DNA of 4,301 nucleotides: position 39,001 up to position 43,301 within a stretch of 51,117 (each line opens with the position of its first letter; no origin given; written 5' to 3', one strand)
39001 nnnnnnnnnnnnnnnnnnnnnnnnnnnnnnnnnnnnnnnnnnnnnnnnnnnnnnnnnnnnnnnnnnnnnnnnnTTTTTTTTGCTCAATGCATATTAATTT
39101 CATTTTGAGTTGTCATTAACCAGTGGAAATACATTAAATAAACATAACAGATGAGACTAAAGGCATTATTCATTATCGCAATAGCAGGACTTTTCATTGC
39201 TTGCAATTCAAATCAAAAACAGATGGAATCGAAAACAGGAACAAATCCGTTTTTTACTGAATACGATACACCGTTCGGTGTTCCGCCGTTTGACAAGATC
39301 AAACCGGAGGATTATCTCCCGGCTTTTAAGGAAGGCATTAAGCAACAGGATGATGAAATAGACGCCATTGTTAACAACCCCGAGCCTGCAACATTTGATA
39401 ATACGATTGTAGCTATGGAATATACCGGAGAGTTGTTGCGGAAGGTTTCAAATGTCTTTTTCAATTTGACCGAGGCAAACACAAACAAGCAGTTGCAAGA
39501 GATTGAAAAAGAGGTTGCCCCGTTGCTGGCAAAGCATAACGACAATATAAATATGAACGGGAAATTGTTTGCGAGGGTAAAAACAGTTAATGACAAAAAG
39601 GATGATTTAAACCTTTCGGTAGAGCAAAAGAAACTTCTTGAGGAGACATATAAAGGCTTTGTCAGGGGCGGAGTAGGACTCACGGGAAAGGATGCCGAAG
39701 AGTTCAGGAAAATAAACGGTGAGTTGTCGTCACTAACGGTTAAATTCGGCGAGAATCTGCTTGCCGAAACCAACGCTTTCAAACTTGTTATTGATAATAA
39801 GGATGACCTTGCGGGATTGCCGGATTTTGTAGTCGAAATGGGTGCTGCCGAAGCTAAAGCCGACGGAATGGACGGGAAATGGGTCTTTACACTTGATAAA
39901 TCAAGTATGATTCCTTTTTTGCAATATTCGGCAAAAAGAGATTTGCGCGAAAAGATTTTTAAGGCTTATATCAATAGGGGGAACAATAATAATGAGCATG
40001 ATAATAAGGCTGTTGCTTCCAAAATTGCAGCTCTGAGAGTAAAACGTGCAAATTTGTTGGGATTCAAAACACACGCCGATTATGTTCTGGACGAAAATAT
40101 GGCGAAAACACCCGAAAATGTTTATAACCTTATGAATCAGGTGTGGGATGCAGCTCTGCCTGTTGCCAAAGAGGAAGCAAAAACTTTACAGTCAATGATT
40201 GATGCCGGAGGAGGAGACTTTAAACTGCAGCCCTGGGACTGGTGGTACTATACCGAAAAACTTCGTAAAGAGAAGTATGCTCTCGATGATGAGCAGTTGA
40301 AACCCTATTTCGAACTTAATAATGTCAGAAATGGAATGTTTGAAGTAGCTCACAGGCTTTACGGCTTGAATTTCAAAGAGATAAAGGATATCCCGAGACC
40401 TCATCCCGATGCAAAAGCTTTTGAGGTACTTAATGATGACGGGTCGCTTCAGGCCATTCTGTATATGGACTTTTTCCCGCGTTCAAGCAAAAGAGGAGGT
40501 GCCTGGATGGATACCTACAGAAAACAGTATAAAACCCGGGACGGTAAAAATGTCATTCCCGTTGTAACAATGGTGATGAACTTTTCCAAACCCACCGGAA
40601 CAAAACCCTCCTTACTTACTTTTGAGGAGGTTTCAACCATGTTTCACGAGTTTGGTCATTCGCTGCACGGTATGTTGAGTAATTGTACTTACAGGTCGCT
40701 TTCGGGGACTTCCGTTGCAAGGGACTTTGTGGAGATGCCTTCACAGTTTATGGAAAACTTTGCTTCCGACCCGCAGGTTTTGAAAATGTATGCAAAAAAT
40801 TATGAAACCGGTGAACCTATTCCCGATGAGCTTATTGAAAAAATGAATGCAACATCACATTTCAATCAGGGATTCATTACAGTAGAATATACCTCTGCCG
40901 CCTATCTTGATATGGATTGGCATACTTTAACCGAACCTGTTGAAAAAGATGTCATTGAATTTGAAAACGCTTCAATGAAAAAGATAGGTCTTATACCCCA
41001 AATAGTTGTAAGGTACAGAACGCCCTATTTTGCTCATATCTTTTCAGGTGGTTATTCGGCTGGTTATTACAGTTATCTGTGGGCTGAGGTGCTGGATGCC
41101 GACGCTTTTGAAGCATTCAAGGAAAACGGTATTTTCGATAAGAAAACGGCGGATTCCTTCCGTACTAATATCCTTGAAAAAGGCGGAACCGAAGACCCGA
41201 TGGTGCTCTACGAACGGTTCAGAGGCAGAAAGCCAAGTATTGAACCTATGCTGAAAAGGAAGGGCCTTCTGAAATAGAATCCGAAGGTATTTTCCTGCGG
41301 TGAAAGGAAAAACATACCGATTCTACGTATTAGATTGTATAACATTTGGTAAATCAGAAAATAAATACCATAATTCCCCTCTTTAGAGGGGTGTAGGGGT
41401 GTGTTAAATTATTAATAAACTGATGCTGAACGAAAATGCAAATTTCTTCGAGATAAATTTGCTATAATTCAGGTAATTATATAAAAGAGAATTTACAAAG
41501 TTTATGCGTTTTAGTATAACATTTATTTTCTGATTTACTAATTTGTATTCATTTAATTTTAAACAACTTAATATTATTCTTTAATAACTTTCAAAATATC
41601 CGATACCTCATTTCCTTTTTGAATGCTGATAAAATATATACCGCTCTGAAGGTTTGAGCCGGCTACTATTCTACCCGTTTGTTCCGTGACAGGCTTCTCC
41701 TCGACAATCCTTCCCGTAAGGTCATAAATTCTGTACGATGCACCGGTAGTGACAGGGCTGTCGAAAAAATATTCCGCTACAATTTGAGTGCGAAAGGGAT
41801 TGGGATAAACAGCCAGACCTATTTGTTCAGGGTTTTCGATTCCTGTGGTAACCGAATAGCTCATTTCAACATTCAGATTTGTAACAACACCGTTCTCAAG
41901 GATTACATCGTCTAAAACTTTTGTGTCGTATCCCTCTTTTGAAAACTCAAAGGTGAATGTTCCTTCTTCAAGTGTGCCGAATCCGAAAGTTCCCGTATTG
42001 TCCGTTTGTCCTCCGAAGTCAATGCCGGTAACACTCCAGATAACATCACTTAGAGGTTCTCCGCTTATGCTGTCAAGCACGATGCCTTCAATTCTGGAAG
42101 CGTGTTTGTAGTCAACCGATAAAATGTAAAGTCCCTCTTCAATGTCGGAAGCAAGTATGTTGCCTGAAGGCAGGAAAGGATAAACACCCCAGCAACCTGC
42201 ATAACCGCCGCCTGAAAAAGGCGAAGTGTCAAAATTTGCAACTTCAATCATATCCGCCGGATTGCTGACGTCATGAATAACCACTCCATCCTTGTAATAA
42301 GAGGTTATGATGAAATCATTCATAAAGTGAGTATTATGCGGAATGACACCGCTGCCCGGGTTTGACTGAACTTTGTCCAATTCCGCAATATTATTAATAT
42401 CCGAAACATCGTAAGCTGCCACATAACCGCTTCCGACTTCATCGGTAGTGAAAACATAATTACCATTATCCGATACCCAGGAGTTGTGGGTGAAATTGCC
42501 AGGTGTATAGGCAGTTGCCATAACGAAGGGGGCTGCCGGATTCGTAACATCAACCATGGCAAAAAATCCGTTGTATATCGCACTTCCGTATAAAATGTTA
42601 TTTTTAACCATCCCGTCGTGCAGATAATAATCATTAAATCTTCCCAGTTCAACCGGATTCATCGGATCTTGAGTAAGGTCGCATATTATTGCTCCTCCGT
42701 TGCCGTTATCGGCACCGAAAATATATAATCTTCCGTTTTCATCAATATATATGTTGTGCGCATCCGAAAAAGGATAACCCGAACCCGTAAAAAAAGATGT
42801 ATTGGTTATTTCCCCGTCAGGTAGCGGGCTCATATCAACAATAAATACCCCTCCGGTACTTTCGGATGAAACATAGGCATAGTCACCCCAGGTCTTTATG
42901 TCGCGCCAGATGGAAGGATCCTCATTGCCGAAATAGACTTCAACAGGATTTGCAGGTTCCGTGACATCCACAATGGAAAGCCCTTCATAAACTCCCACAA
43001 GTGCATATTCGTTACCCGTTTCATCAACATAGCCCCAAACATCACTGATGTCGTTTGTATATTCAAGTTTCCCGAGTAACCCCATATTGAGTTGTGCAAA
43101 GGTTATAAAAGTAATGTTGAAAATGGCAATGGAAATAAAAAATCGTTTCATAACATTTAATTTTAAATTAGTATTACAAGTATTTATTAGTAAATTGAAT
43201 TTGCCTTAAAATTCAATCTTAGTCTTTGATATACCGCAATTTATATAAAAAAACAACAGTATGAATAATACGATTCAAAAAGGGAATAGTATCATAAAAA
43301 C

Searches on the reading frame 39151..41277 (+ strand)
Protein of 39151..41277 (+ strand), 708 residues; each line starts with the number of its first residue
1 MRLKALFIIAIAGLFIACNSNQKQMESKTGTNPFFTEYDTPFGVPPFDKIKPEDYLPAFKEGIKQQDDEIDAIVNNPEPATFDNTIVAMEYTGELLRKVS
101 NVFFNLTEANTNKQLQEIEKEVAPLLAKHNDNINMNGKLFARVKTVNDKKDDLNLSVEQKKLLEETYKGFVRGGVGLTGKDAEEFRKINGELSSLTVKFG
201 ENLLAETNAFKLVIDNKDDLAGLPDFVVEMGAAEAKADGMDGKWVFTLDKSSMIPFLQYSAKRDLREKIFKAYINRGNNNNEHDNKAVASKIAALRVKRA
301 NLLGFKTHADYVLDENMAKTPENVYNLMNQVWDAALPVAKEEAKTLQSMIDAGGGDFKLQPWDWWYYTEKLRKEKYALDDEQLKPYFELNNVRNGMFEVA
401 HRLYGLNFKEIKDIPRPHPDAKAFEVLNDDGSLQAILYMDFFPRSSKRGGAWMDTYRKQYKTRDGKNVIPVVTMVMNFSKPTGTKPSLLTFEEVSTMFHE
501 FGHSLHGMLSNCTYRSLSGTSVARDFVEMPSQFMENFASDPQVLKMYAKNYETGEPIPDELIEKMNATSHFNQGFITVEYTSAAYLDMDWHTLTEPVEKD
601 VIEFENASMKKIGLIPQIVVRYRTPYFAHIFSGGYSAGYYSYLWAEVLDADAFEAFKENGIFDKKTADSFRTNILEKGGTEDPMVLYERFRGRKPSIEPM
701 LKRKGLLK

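Call 74: search_protein_families(library=pfam, proteins=[window:39151-41277:+], max_evalue=0.001)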
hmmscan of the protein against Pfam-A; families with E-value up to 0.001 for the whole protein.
window:39151-41277:+ (708 aa): 1 family
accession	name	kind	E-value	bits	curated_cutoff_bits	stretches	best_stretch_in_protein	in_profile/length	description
PF01432.26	Peptidase_M3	-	1.2e-140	470.3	27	1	256-705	1-456/457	Peptidase family M3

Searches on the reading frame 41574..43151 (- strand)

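Call 74: search_protein_families(library=pfam, proteins=[window:41574-43151:-], max_evalue=0.001)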
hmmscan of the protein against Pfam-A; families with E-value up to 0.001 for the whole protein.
window:41574-43151:- (525 aa): 4 families
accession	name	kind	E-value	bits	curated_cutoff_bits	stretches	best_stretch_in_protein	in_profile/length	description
PF13620.12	CarboxypepD_reg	-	4.3e-11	43.5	32.3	1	354-430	2-81/82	Carboxypeptidase regulatory-like domain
PF08309.17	LVIVD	-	8.4e-11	41.5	20.2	0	288-309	21-42/42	LVIVD repeat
PF18962.6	Por_Secre_tail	-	1.1e-10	42.1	27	1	448-516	1-68/75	Secretion system C-terminal sorting domain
PF13715.12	CarbopepD_reg_2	-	1.6e-08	34.9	32.2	1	354-431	1-77/88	CarboxypepD_reg-like domain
